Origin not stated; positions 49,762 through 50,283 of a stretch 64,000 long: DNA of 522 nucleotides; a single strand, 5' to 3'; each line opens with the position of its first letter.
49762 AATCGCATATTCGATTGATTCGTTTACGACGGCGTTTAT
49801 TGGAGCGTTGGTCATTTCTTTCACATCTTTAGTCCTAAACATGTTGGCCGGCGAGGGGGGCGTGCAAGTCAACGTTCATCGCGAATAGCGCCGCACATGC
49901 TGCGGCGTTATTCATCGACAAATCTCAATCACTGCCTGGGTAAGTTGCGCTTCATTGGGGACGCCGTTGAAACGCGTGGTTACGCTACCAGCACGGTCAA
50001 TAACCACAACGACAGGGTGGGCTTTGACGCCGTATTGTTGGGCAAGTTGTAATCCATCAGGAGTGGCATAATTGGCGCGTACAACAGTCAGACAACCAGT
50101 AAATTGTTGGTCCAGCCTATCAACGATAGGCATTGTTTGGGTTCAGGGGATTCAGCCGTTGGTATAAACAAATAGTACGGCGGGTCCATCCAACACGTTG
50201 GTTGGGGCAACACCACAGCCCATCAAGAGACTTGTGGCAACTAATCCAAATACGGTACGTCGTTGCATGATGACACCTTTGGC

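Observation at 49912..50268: Exported thioredoxin-like lipoprotein whose CxxC motif is encoded as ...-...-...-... (U-I-P-U)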

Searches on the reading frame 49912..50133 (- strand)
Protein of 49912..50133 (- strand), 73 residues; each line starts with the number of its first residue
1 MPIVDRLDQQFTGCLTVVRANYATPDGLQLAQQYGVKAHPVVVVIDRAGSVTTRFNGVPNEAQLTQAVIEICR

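Call 6: search_protein_families(library=pfam, proteins=[window:49915-50133:-], max_evalue=1)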
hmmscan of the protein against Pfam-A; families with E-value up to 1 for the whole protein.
seq(73 aa): 5 families
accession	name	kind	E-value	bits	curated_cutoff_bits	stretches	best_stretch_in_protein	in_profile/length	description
PF08534.16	Redoxin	-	0.0089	16.3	26.6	1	28-63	96-143/148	Redoxin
PF13098.12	Thioredoxin_2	-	0.011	16.5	27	1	24-67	61-103/104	Thioredoxin-like domain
PF13905.12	Thioredoxin_8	-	0.041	14.7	27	1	22-51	65-94/94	Thioredoxin-like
PF00085.26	Thioredoxin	-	0.11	12.9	23.5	1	2-68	38-101/103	Thioredoxin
PF16953.11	PRORP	-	0.18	11.9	39.1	1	21-73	43-94/242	Protein-only RNase P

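Call 33: find_encoding_contigs(protein=window:49912-50133:-, flank=10000, max_places=6)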
Protein window:49912-50133:- (73 aa): 14 contigs read that carry it; 6 places shown.
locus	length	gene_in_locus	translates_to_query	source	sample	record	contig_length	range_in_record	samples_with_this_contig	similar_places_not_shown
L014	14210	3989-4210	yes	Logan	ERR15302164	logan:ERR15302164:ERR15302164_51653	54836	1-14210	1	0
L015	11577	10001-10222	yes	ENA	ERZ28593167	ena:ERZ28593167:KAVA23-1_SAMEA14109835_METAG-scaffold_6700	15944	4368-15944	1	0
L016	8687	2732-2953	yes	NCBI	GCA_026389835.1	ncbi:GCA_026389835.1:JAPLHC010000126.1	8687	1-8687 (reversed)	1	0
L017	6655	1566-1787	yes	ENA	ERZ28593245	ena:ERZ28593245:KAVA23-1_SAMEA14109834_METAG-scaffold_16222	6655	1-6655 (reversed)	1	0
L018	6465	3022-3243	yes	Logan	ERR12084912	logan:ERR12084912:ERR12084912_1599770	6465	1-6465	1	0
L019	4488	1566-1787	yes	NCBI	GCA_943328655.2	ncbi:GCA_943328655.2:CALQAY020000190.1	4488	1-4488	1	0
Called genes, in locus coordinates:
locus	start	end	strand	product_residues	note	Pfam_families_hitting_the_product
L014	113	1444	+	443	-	PF11700:ATG22, PF07690:MFS_1 (weak), PF13347:MFS_2, PF07690:MFS_1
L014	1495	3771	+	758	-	PF01315:Ald_Xan_dh_C, PF02738:MoCoBD_1, PF20256:MoCoBD_2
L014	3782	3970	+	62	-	-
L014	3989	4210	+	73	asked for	-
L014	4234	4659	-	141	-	PF04020:Phage_holin_4_2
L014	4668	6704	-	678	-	PF00580:UvrD-helicase, PF13245:AAA_19, PF13361:UvrD_C, PF13538:UvrD_C_2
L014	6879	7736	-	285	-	PF01904:DUF72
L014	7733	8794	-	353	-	PF01408:GFO_IDH_MocA, PF22725:GFO_IDH_MocA_C3 (faint)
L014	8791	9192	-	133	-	PF00903:Glyoxalase, PF13468:Glyoxalase_3, PF13669:Glyoxalase_4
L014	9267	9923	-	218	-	PF13489:Methyltransf_23, PF02353:CMAS (weak), PF13847:Methyltransf_31, PF08241:Methyltransf_11, PF08242:Methyltransf_12, PF13649:Methyltransf_25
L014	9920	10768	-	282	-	PF01987:AIM24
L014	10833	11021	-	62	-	-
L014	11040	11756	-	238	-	PF00571:CBS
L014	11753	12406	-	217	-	PF02230:Abhydrolase_2, PF03959:FSH1 (faint)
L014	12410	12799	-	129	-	PF01042:Ribonuc_L-PSP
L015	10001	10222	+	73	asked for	-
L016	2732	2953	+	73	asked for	-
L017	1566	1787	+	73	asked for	-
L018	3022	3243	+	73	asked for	-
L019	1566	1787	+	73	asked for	-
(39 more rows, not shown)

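Call 37: find_related_loci(query=A1, collection=genome_contigs, flank=10000)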
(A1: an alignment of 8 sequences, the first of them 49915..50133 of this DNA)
Query A1 (73 aa) in genome_contigs; peptide patterns used: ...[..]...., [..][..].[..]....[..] (x = any residue, [..] = any of these).
78 stretches matched a pattern; 4 encode a relative of the query (tblastn E <= 1e-3); 4 distinct loci.
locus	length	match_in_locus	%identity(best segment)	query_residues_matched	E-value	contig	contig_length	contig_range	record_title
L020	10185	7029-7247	85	1-73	3e-40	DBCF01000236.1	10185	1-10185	MAG TPA_asm: Roseiflexaceae bacterium UBA965 UBA965_contig_42646, whole genome shotgun sequence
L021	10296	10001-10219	84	1-73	1e-39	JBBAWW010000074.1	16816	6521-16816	MAG: Roseiflexaceae bacterium isolate EUL_359 ctg74-EUL_359, whole genome shotgun sequence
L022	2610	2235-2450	83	2-73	1e-38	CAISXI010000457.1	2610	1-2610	MAG: uncultured Roseiflexaceae bacterium isolate Erken-D4_bin-0303 genome assembly, contig: bin-0303:457/540, whole geno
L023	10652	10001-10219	78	1-73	2e-37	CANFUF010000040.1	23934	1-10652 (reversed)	MAG: Roseiflexaceae bacterium isolate Jr-16oct17-210 genome assembly, contig: Jr-16oct17-C3910, whole genome shotgun seq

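Call 55: search_protein_representatives(alignment_id=A1)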
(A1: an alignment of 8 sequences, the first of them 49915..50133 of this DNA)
Query: 8 sequences, 73 profile positions. Proteins with E-value up to 0.001 (for the whole library): 126; up to 1e-10: 5; up to 1e-30: 1. The best 126 are listed.
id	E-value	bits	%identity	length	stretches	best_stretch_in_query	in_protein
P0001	7.3e-45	166.7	-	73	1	1-73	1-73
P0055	2.4e-20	88.2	-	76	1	1-73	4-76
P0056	1.3e-12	63.4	-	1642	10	43-63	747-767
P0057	7.3e-12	61.0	-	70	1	4-72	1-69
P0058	5.2e-11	58.3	-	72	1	4-71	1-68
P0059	4.7e-10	55.2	-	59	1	17-70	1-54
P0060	7.4e-10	54.6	-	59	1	18-71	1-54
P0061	1.3e-09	53.8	-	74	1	2-67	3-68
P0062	1.5e-09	53.6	-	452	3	20-73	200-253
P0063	6.7e-09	51.5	-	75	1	14-68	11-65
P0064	7.6e-09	51.3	-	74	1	2-62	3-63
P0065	1.0e-08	50.9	-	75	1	2-71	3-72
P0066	2.8e-08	49.5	-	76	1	2-66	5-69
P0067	3.1e-08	49.4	-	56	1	19-71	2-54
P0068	5.2e-08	48.7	-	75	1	1-70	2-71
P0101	1.6e-05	40.7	-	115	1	2-66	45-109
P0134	1.4e-04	37.7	-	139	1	2-70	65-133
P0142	2.3e-04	37.0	-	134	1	2-71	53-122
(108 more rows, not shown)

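Call 60: find_related_loci(query=A4, collection=metagenome_contigs, flank=2500)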
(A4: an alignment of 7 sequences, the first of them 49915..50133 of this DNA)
Query A4 (73 aa) in metagenome_contigs; peptide patterns used: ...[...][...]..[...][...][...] (x = any residue, [..] = any of these).
30 stretches matched a pattern; 5 encode a relative of the query (tblastn E <= 1e-3); 5 distinct loci.
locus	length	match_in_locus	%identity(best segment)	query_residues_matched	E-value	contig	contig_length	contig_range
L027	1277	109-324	81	2-73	8e-39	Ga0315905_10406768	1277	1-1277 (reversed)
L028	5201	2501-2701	42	2-68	2e-14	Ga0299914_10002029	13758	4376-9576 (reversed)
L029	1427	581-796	36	1-72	7e-13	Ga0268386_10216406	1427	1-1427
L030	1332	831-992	35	15-69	2e-7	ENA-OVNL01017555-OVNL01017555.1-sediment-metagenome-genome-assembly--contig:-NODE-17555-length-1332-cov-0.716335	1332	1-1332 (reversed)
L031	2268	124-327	25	1-68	9e-7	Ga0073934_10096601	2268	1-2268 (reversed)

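Call 64: find_encoding_contigs(protein=P0134, flank=1500, max_places=2)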
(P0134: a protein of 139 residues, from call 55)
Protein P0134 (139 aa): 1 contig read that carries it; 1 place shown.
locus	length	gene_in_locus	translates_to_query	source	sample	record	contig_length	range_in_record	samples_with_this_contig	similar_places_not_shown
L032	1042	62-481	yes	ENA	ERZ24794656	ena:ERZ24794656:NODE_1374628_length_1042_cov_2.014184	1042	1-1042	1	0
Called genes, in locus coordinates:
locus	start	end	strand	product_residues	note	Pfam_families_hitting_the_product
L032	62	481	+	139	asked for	PF13098:Thioredoxin_2, PF00085:Thioredoxin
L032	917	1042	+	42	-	?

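Call 65: find_encoding_contigs(protein=P0055, flank=3000, max_places=3)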
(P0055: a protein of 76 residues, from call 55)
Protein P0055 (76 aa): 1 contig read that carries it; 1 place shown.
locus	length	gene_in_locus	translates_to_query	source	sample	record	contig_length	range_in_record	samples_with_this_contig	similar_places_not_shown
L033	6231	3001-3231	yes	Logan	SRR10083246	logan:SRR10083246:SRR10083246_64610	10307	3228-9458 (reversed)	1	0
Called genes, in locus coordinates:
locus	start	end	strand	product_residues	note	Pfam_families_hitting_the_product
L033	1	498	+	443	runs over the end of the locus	PF11700:ATG22, PF07690:MFS_1 (weak), PF13347:MFS_2, PF07690:MFS_1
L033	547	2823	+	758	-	PF01315:Ald_Xan_dh_C, PF02738:MoCoBD_1, PF20256:MoCoBD_2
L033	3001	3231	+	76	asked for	-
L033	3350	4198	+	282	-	-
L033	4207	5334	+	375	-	-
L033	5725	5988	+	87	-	-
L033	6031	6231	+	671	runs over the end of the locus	-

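Call 66: find_encoding_contigs(protein=P0142, flank=3000, max_places=3)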
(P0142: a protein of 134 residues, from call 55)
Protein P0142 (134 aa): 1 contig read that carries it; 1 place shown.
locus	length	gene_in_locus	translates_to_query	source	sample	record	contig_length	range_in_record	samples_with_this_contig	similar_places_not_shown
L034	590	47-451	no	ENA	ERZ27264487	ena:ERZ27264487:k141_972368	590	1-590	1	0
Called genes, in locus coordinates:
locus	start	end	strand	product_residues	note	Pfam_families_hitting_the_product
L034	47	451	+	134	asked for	PF00085:Thioredoxin (weak)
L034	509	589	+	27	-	?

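Call 82: search_protein_families(library=ncbifam, proteins=[P0134, P0101], max_evalue=0.001)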
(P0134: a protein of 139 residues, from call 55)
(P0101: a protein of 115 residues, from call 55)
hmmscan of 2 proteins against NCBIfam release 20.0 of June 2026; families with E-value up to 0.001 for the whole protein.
P0134 (139 aa): 9 families
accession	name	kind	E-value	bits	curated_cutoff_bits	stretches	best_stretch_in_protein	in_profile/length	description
TIGR01068.1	thioredoxin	equivalog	1.3e-07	31.7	96.8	1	46-133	15-99/101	thioredoxin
NF008229.0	PRK10996.1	equivalog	6.4e-07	29.2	125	1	45-133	52-137/141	thioredoxin TrxC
NF006898.0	PRK09381.1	equivalog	2.8e-05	24.5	138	1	49-110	25-84/109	thioredoxin TrxA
TIGR00411.1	redox_disulf_1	equivalog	3.3e-05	23.9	92.75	1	51-107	5-59/82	MJ0307 family thioredoxin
NF047697.1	ThioredTrxAClost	equivalog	3.8e-05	23.8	140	1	47-109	19-79/105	thioredoxin TrxA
TIGR01126.1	pdi_dom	equivalog_domain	5.5e-05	23.4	107.2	1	48-113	17-83/105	protein disulfide-isomerase domain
TIGR02187.2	PDO_seleno_TRX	equivalog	0.00043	19.7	185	1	49-112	22-82/209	protein disulfide oxidoreductase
TIGR02738.1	TrbB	equivalog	0.00047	19.9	132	1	49-88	54-91/153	type-F conjugative transfer system pilin assembly thiol-disulfide isomerase TrbB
TIGR00385.1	dsbE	subfamily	0.00073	19.2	123.15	1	45-125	63-139/173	DsbE family thiol:disulfide interchange protein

P0101 (115 aa): 2 families
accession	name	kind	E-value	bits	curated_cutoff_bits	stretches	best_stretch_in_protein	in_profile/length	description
TIGR01068.1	thioredoxin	equivalog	2.3e-08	34.1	96.8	1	25-114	14-100/101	thioredoxin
NF047697.1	ThioredTrxAClost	equivalog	0.00077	19.6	140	1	26-88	18-78/105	thioredoxin TrxA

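Call 91: predict_structure(alignment_id=A6)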
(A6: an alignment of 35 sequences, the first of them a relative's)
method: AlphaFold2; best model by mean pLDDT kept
length: 139 residues; sequences in the alignment: 35
mean_pLDDT: 89.8   pTM: 0.71
mean pLDDT of the five models: 89.8, 89.3, 87.9, 87.2, 86.2
residues with pLDDT >= 90: 102; 70-90: 15; 50-70: 20; < 50: 2
segments of 3 or more residues with pLDDT < 50: none
pLDDT, mean of each block of 10 residues (from residue 1): 58 68 91 75 86 98 98 98 98 97 98 98 98 96
secondary structure, 60 per line:
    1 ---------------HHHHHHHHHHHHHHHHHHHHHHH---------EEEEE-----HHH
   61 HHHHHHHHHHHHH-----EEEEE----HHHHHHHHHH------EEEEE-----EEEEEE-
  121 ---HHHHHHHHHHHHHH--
elements in order: H16-38 E48-52 H58-73 E79-83 H88-97 E104-108 E114-119 H124-137

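Call 94: fold_search(model_id=the predicted structure, library=pdb)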
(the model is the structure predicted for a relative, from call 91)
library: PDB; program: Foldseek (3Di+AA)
matches with E <= 10: 1497; with E <= 0.001: 497
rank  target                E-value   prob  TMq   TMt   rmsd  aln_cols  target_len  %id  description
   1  1v98_A                1.3e-08  1.00  0.58  0.86   1.7        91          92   26  Crystal Structure Analysis of Thioredoxin from Thermus thermophilus (released 2005-02-01)
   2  4ulx                  2.3e-08  1.00  0.59  0.76   1.4        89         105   28  Crystal structure of ancestral thioredoxin, relative to the last common ancestor of the Cyanobacterial, Deinococcus and  (released 2014-11-26)
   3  2ynx_A                2.3e-08  1.00  0.59  0.77   1.5        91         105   22  Crystal Structure of Ancestral Thioredoxin Relative to Last Archaea Common Ancestor (LACA) from the Precambrian Period (released 2013-08-21)
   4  1zzy_A                2.3e-08  1.00  0.58  0.75   1.7        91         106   26  Crystal Structure of Thioredoxin Mutant L7V (released 2005-07-19)
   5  5hr1_A                2.5e-08  1.00  0.57  0.73   1.7        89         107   27  Crystal structure of thioredoxin L107A mutant (released 2017-02-22)
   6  1fb0_A                2.6e-08  1.00  0.60  0.79   1.1        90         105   24  CRYSTAL STRUCTURE OF THIOREDOXIN M FROM SPINACH CHLOROPLAST (REDUCED FORM) (released 2000-09-20)
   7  4ba7_A                2.6e-08  1.00  0.59  0.77   1.3        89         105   26  Crystal Structure of Ancestral Thioredoxin Relative to Last Bacteria Common Ancestor (LBCA) from the Precambrian Perio (released 2013-08-21)
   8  1v98_B                2.6e-08  1.00  0.57  0.86   1.8        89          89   27  Crystal Structure Analysis of Thioredoxin from Thermus thermophilus (released 2005-02-01)
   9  4knd_A                2.8e-08  1.00  0.59  0.77   1.5        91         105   26  Thioredoxin from Anaeromyxobacter dehalogenans. (released 2013-05-22)
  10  5hr1_C                3.0e-08  1.00  0.58  0.74   1.7        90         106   27  Crystal structure of thioredoxin L107A mutant (released 2017-02-22)
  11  5e4w_A                3.2e-08  1.00  0.59  0.74   4.0       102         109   24  Crystal structure of cpSRP43 chromodomains 2 and 3 in complex with the Alb3 tail (released 2015-12-02)
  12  1nsw_A                3.9e-08  1.00  0.58  0.75   4.8       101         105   28  The Crystal Structure of the K18G Mutant of the thioredoxin from Alicyclobacillus acidocaldarius (released 2003-08-05)
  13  2yj7_A                4.5e-08  1.00  0.59  0.77   1.4        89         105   29  Crystal structure of a hyperstable protein from the Precambrian period (released 2012-05-30)
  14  6esx_B                4.5e-08  1.00  0.60  0.74   1.8        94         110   19  Caulobacter crescentus Trx1 (released 2018-01-31)
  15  2trx_A                4.8e-08  1.00  0.58  0.73   4.1       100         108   26  CRYSTAL STRUCTURE OF THIOREDOXIN FROM ESCHERICHIA COLI AT 1.68 ANGSTROMS RESOLUTION (released 1991-10-15)
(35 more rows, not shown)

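Call 98: search_protein_families(library=pfam, proteins=[L028:9-431:+, L028:530-1180:-, L028:1192-1623:-, L028:1813-2328:+, L028:2961-3488:+, L028:3518-3958:-, L028:4590-5198:-], max_evalue=0.0001)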
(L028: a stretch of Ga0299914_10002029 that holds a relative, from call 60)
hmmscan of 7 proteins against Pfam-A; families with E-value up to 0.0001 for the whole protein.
L028:9-431:+ (140 aa): 1 family
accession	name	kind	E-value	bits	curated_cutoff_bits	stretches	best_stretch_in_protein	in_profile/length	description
PF14278.11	TetR_C_8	-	6.7e-08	33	26.1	1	35-129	7-101/103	Transcriptional regulator C-terminal region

L028:530-1180:- (216 aa): 2 families
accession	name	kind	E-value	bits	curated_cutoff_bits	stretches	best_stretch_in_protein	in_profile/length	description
PF13801.11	Metal_resist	-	4.5e-08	33.7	29.2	1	107-191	38-122/125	Heavy-metal resistance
PF07813.17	LTXXQ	-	4.8e-05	24.4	24.3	1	103-191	7-92/100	LTXXQ motif family protein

L028:1192-1623:- (143 aa): 13 families
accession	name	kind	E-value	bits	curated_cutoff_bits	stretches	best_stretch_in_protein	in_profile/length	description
PF12802.13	MarR_2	-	7.4e-17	61.7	27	1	31-87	3-60/61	MarR family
PF01047.28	MarR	-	2.5e-15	56.6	24.6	1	38-88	8-58/59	MarR family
PF22381.2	Staph_reg_Sar_Rot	-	4.5e-11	43.1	27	1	39-99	20-80/85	Transcriptional regulator SarA/Rot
PF13463.12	HTH_27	-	7.2e-11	42.6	22.2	1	35-97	5-68/68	Winged helix DNA-binding domain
PF13412.12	HTH_24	-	9e-09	35.2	21.9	1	39-77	9-47/48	Winged helix-turn-helix DNA-binding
PF09339.16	HTH_IclR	-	4.5e-08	33.2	22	1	43-80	13-51/52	IclR helix-turn-helix domain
PF25213.1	HVO_A0261_N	-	6.9e-08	32.7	35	1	38-82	15-59/86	HVO_A0261 N-terminal domain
PF13545.12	HTH_Crp_2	-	3.1e-06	27.5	27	1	47-81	22-57/70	Crp-like helix-turn-helix domain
PF24034.1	DUF7343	-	4.1e-06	27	27.6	1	47-81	18-52/62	Domain of unknown function (DUF7343)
PF01325.25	Fe_dep_repress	-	6.2e-06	26.8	26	1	46-78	21-53/60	Iron dependent repressor, N-terminal DNA binding domain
PF01978.25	TrmB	-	6.4e-06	26.4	25.6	1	34-83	9-58/68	Sugar-specific transcriptional regulator TrmB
PF21984.2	DnaD_N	-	6.6e-05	23.5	27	0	49-87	37-75/101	DnaD N-terminal domain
PF13744.12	HTH_37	-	9.4e-05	22.6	27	0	36-73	20-57/80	Helix-turn-helix domain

L028:1813-2328:+ (171 aa): 2 families
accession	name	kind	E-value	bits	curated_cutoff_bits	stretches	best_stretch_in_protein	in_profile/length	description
PF00034.26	Cytochrom_C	-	1.2e-10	43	21.3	1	55-153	1-90/90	Cytochrome c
PF13442.11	Cytochrome_CBB3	-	1.7e-08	35.1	27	1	54-149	2-68/68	Cytochrome C oxidase, cbb3-type, subunit III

L028:2961-3488:+ (175 aa): 1 family
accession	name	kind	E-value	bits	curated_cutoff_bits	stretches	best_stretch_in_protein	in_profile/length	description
PF03713.19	DUF305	-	7.9e-10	39.5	27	1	98-159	1-64/151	Domain of unknown function (DUF305)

L028:3518-3958:- (146 aa): 1 family
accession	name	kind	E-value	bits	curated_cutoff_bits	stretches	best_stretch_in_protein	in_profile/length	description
PF00581.25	Rhodanese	-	5e-13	49.8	22.2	1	75-138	41-102/102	Rhodanese-like domain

L028:4590-5198:- (202 aa): 1 family
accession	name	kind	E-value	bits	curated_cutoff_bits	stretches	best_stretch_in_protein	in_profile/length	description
PF02518.31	HATPase_c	-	1.3e-30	106.5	26.4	1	90-201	2-110/111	Histidine kinase-, DNA gyrase B-, and HSP90-like ATPase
